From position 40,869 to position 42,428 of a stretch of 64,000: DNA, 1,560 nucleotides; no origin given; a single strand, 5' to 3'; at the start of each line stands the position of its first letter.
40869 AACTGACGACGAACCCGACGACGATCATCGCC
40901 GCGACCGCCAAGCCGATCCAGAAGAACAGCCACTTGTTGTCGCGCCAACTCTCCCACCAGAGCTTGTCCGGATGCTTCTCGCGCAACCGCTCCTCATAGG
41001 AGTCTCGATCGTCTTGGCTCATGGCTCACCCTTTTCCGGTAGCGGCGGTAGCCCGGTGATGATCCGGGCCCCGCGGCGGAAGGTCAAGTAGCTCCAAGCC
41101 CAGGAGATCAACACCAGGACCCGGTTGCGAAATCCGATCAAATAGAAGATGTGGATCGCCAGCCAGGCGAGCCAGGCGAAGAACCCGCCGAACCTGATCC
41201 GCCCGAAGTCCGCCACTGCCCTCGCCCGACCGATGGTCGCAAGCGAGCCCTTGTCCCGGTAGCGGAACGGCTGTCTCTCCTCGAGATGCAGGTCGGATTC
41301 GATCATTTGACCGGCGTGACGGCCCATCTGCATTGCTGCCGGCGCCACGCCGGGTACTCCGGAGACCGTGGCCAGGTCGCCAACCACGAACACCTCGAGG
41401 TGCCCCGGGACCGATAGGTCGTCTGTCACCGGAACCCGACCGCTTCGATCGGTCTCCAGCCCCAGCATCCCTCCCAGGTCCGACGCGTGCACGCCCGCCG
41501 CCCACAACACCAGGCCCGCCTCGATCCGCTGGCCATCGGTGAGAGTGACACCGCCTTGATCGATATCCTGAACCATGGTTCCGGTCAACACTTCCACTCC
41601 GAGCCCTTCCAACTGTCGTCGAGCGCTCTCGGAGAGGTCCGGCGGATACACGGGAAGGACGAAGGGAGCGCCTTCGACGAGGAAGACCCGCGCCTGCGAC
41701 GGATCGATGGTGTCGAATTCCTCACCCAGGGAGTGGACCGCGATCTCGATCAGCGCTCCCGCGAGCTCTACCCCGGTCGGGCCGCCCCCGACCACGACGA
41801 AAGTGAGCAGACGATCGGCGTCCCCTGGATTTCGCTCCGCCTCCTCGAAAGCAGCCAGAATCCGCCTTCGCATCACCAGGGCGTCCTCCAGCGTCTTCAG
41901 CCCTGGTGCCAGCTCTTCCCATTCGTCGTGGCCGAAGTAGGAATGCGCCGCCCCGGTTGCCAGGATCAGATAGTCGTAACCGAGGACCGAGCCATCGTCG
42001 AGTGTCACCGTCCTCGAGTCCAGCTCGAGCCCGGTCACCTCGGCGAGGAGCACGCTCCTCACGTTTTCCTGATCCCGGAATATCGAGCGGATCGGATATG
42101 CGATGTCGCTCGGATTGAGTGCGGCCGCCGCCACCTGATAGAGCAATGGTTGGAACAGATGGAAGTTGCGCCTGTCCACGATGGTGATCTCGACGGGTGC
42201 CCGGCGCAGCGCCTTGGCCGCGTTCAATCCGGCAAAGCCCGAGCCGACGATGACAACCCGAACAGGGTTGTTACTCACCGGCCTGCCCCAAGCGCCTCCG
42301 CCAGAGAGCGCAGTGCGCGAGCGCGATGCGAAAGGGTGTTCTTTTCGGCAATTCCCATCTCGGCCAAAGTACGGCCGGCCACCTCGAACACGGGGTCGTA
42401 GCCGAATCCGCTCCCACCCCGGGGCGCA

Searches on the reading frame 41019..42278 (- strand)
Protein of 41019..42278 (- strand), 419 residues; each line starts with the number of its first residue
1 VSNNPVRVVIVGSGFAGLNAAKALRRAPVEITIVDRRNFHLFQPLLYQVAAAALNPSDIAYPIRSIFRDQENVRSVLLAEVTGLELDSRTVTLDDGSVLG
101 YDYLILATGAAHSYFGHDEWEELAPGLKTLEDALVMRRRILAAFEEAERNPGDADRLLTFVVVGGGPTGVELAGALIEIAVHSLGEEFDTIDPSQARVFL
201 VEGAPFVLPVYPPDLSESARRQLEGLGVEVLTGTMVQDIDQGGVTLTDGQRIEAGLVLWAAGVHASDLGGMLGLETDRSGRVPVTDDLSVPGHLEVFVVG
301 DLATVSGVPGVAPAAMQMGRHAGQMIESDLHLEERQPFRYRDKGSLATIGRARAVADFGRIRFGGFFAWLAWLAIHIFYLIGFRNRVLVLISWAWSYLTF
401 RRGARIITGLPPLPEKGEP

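Call 9: search_protein_families(library=pfam, proteins=[window:41022-42278:-], max_evalue=0.1)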
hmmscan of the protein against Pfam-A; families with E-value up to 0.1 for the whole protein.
window:41022-42278:- (419 aa): 16 families
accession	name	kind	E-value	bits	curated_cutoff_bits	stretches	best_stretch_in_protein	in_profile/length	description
PF07992.20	Pyr_redox_2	-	9.2e-53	180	26.1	1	7-319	2-291/291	Pyridine nucleotide-disulphide oxidoreductase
PF00070.33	Pyr_redox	-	4.2e-17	62.9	22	2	160-244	2-71/82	Pyridine nucleotide-disulphide oxidoreductase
PF01266.30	DAO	-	8.3e-12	45.7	27.9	2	210-276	146-217/353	FAD dependent oxidoreductase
PF22366.1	NDH2_C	-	6.7e-10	39.4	27.7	1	343-401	2-61/62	NDH2 C-terminal domain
PF13454.12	NAD_binding_9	-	1.5e-07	31.9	21.8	1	9-39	1-35/155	FAD-NAD(P)-binding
PF01494.25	FAD_binding_3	-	2.1e-06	27.6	22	1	6-38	2-34/349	FAD binding domain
PF13450.12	NAD_binding_8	-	4.3e-06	27.3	21.9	1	10-38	1-29/68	NAD(P)-binding Rossmann-like domain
PF00890.30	FAD_binding_2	-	0.00016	21.4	20.4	1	8-36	2-30/414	FAD binding domain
PF13738.12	Pyr_redox_3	-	0.00032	20.5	30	0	9-38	1-31/305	Pyridine nucleotide-disulphide oxidoreductase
PF01262.27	AlaDh_PNT_C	-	0.00093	19.1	23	1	4-38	27-61/214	Alanine dehydrogenase/PNT, C-terminal domain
PF01134.28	GIDA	-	0.0016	18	22.1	0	8-39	2-29/391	Glucose inhibited division protein A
PF03486.20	HI0933_like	-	0.0062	16.5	50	0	7-37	2-32/244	HI0933-like protein Rossmann domain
PF01593.30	Amino_oxidase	-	0.0065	16.2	19.8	0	225-264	214-257/443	Flavin containing amine oxidoreductase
PF05834.18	Lycopene_cycl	-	0.0074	15.8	23.4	0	8-35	2-31/380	Lycopene cyclase protein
PF02254.24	TrkA_N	-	0.04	14.7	23.8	0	8-37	1-30/116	TrkA-N domain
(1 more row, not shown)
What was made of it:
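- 40867..42278 (-): Chromosomal flank (B' side). It comprises a 51-aa membrane ORF (40867-41022) whose start overlaps the stop of the type-II NADH dehydrogenase gene (41019-42278). Pyr_redox_2 + NDH2_C (call 9).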

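Call 10: find_related_loci(query=window:41022-42278:-, collection=genome_contigs, flank=10000)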
Query window:41022-42278:- (419 aa) in genome_contigs; peptide patterns used: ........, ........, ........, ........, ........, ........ (x = any residue, [..] = any of these).
600 stretches matched a pattern (row limit reached: there are more); 592 encode a relative of the query (tblastn E <= 1e-3); the best 80 are kept; 80 distinct loci.
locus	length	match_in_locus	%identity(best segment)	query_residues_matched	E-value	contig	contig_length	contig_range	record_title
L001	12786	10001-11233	76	7-417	0e+0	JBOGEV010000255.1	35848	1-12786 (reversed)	MAG: Acidimicrobiia bacterium isolate M3-S_maxbin2.bin.341 k127_3361819, whole genome shotgun sequence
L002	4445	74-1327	77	1-419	0e+0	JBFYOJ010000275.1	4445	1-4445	MAG: Acidimicrobiia bacterium isolate PPR_0124 k121_6017023, whole genome shotgun sequence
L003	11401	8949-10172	73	3-411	0e+0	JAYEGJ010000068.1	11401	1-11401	MAG: Actinomycetota bacterium isolate MAG249 MAG249_68, whole genome shotgun sequence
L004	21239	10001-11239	75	7-419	0e+0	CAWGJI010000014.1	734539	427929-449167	MAG: uncultured Acidobacteriota bacterium isolate MFD05684.bin.1.84 genome assembly, contig: contig_7365, whole genome s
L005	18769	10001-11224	71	4-411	0e+0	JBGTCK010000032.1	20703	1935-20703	MAG: Acidimicrobiia bacterium isolate JTS-RE118 k141_139680, whole genome shotgun sequence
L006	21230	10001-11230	71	8-418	0e+0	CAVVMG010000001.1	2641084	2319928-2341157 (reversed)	MAG: uncultured Acidobacteriota bacterium isolate MFD09267.bin.1.92 genome assembly, contig: contig_11550, whole genome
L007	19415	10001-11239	74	7-419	0e+0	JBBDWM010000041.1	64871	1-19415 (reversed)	MAG: Acidimicrobiia bacterium isolate LejiaD_63_54 Lejia_D_820_length_64871_cov_33, whole genome shotgun sequence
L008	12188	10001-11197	71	7-411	0e+0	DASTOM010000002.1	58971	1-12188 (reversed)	MAG TPA_asm: Acidimicrobiia bacterium isolate SMAG_U2170 k141_10465, whole genome shotgun sequence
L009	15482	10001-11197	71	7-411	0e+0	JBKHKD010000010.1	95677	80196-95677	MAG: Actinomycetota bacterium isolate D5M12_6 NODE_40_length_95677_cov_28.907992, whole genome shotgun sequence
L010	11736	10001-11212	71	7-411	2e-176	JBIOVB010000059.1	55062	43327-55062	MAG: Acidimicrobiia bacterium isolate MAG119 k127_2792079, whole genome shotgun sequence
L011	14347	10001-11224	61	8-409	4e-157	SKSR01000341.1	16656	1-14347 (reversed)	MAG: Gemmatimonadetes bacterium isolate CSSed162cmA_526 CSSed16-2cmA-8566, whole genome shotgun sequence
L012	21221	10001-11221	61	8-409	5e-154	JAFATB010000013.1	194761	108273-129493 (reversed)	MAG: Acidobacteriota bacterium isolate CP_BM_ER_R9_1 BM_ER_R9_k147_2565766, whole genome shotgun sequence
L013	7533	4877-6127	59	2-413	1e-151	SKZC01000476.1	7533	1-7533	MAG: Gemmatimonadetes bacterium isolate CSSed162cmB_313 CSSed16-2cmB-43614, whole genome shotgun sequence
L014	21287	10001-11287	57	2-414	2e-150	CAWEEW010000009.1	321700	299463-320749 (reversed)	MAG: uncultured Acidobacteriaceae bacterium isolate MFD01138.bin.2.60 genome assembly, contig: contig_4751, whole genome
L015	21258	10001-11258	82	1-419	7e-147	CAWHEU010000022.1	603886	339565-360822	MAG: uncultured Acidobacteriota bacterium isolate MFD00962.bin.2.52 genome assembly, contig: contig_51214, whole genome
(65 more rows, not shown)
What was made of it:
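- All close relatives are metagenome-assembled (call 10).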

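Call 19: find_encoding_contigs(protein=window:41019-42278:-, flank=10000, max_places=10)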
Protein window:41019-42278:- (419 aa): no gene with exactly this product is on record in the collection.

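Call 84: search_protein_families(library=pfam, proteins=[L015:11494-12207:-], max_evalue=1)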
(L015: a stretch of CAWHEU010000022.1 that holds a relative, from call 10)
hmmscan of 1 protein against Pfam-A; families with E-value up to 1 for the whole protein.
L015:11494-12207:- (238 aa): 1 family
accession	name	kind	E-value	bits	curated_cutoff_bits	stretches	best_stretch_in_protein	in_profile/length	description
PF09278.17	MerR-DNA-bind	-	0.054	14.6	25.4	1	28-70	9-51/65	MerR, DNA binding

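Call 85: search_solved_structures(query=L015:11494-12207:-, max_evalue=1)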
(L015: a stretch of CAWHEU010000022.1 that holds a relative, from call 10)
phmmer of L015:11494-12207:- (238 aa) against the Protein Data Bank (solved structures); distinct sequences matched with E-value up to 1: 0.
